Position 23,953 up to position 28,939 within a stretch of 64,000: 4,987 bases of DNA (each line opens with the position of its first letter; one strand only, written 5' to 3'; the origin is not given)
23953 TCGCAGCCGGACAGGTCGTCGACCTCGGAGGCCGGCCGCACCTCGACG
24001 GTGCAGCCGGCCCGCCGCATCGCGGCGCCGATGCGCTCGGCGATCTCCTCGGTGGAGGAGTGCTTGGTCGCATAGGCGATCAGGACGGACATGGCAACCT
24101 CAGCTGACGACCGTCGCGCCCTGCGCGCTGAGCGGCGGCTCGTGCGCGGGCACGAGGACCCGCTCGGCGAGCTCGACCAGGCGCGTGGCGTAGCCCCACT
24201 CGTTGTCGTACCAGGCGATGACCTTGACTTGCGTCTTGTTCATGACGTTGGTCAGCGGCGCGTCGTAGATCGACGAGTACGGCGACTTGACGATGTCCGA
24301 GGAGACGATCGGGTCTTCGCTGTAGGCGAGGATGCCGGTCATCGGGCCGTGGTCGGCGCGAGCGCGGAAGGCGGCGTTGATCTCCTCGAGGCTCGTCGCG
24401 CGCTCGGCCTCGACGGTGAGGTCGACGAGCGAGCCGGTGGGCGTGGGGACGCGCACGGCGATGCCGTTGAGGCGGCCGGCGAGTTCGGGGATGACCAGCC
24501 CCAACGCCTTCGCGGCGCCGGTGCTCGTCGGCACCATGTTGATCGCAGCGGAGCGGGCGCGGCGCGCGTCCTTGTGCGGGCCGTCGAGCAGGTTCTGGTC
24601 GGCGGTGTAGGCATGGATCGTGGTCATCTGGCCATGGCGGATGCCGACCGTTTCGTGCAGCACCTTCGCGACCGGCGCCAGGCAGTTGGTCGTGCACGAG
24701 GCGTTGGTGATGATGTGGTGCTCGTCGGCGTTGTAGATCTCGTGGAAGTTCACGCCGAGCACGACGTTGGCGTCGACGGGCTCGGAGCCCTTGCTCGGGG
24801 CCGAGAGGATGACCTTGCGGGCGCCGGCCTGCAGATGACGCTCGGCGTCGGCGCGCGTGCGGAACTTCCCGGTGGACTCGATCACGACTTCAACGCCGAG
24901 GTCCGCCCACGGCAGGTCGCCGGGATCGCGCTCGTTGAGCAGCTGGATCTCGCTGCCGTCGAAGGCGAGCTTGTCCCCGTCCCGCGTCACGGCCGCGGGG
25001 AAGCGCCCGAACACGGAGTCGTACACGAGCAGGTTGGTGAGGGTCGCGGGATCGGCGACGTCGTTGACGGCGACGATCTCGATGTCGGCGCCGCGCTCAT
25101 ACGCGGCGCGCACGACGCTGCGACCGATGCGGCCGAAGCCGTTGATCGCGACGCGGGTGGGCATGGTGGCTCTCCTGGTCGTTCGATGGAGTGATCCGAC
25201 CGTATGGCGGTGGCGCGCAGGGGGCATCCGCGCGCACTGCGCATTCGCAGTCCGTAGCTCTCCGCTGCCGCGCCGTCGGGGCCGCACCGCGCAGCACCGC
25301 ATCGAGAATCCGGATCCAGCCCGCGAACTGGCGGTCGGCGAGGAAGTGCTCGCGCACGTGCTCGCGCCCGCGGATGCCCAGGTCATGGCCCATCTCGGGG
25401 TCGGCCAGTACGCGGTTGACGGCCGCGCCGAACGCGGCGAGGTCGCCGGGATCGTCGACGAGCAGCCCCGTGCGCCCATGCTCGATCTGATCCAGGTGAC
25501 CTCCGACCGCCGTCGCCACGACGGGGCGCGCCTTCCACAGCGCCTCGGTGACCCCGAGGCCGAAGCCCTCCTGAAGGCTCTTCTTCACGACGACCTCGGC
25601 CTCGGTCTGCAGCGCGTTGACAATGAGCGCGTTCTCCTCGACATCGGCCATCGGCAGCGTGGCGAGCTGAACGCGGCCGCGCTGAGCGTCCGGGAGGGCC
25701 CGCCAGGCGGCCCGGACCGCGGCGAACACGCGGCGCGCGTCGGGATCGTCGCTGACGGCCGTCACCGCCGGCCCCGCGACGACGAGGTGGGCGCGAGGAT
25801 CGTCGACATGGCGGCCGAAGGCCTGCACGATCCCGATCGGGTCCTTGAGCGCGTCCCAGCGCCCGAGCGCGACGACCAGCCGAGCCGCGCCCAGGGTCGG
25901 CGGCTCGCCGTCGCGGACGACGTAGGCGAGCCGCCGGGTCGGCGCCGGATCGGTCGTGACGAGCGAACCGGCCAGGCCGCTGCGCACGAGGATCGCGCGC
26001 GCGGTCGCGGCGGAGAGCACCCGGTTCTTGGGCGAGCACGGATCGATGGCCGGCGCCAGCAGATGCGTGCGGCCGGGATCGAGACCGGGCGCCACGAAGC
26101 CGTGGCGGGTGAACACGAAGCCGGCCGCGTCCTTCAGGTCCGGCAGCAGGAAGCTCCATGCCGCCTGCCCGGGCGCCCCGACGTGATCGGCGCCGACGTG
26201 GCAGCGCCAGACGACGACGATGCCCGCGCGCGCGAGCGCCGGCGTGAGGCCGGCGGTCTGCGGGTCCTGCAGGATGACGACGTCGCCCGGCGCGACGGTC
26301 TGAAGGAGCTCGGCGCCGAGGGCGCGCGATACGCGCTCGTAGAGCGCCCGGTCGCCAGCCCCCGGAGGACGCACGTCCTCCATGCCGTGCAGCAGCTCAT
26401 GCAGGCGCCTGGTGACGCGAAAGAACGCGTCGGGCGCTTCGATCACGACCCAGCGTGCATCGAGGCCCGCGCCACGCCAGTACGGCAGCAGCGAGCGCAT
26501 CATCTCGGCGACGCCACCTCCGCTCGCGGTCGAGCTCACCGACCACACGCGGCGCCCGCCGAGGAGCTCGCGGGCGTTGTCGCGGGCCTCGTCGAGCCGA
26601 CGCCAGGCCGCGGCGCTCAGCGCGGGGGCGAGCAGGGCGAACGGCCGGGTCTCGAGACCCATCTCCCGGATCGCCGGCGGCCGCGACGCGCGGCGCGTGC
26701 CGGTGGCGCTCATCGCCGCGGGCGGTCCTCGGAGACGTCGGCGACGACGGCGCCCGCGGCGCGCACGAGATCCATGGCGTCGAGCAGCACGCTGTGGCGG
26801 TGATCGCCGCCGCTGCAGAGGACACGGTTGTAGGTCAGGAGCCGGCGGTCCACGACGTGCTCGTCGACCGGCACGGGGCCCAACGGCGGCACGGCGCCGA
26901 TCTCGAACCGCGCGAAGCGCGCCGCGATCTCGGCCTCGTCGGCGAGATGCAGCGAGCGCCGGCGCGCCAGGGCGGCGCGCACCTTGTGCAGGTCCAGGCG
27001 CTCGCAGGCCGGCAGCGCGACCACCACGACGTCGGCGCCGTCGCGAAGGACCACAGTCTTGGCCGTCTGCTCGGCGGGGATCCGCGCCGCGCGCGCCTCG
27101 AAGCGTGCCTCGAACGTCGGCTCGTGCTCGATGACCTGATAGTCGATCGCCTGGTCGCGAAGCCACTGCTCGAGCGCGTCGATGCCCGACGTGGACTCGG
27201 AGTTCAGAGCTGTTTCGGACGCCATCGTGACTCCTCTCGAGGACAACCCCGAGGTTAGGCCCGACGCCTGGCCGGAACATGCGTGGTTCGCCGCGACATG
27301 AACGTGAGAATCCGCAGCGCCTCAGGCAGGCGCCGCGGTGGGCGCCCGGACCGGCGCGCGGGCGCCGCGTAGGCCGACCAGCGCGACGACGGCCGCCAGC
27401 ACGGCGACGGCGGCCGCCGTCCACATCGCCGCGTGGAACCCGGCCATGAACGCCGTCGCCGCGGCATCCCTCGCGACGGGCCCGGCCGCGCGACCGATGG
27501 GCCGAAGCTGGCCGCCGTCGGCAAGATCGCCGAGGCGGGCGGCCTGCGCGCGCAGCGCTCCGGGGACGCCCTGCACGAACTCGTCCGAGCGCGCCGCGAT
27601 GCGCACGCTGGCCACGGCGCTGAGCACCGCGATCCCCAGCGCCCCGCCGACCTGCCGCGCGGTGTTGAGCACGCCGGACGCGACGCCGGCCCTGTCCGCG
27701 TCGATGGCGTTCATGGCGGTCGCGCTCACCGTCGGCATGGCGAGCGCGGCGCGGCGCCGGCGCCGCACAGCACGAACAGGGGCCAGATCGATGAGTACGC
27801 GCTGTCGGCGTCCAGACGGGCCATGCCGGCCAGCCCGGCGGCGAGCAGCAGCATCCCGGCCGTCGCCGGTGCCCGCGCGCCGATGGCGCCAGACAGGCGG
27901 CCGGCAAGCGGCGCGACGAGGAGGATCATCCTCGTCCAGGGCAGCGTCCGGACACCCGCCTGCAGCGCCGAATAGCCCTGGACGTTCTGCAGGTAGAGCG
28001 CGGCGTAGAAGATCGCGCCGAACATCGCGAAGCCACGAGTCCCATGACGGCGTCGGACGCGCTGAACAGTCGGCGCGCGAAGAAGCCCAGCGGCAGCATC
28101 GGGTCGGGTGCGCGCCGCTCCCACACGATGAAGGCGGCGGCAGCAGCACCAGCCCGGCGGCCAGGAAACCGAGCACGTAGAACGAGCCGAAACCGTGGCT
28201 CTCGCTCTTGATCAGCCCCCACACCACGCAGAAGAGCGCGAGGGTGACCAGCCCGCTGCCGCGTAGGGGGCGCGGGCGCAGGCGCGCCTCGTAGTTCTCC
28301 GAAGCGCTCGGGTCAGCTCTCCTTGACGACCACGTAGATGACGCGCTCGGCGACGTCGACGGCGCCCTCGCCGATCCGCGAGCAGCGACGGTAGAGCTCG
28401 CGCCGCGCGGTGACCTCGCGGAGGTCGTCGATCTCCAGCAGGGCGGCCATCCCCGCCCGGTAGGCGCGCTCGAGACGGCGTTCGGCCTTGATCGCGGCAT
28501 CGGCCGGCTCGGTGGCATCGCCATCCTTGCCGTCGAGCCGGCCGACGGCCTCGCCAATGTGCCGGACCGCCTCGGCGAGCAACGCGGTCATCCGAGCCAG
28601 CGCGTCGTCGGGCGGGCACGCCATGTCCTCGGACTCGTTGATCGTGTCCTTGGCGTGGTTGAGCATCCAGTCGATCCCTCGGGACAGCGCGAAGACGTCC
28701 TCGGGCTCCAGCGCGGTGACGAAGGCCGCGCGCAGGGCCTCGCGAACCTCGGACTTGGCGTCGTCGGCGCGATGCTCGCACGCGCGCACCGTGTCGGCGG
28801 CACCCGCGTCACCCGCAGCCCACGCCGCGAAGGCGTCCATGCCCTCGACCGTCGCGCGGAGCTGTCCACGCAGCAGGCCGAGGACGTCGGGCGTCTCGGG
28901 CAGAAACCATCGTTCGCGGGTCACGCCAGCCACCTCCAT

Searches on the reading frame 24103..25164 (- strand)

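Call 42: search_protein_families(library=pfam, proteins=[window:24103-25164:-], max_evalue=0.001)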
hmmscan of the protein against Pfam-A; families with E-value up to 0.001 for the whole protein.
window:24103-25164:- (354 aa): 2 families
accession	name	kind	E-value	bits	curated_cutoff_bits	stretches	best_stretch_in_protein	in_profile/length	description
PF02800.25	Gp_dh_C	-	2.5e-65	219.3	24.4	1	162-319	1-158/158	Glyceraldehyde 3-phosphate dehydrogenase, C-terminal domain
PF00044.30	Gp_dh_N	-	7.4e-36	122.9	31.7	1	4-103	2-100/101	Glyceraldehyde 3-phosphate dehydrogenase, NAD binding domain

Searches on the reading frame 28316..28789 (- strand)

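Call 40: search_protein_families(library=pfam, proteins=[window:28316-28789:-], max_evalue=0.001)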
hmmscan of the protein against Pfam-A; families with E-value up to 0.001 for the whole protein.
window:28316-28789:- (158 aa): 1 family
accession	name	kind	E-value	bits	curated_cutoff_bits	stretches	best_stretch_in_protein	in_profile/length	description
PF01865.21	PhoU_div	-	8.3e-05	22.5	24.4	1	3-154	51-212/214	Protein of unknown function DUF47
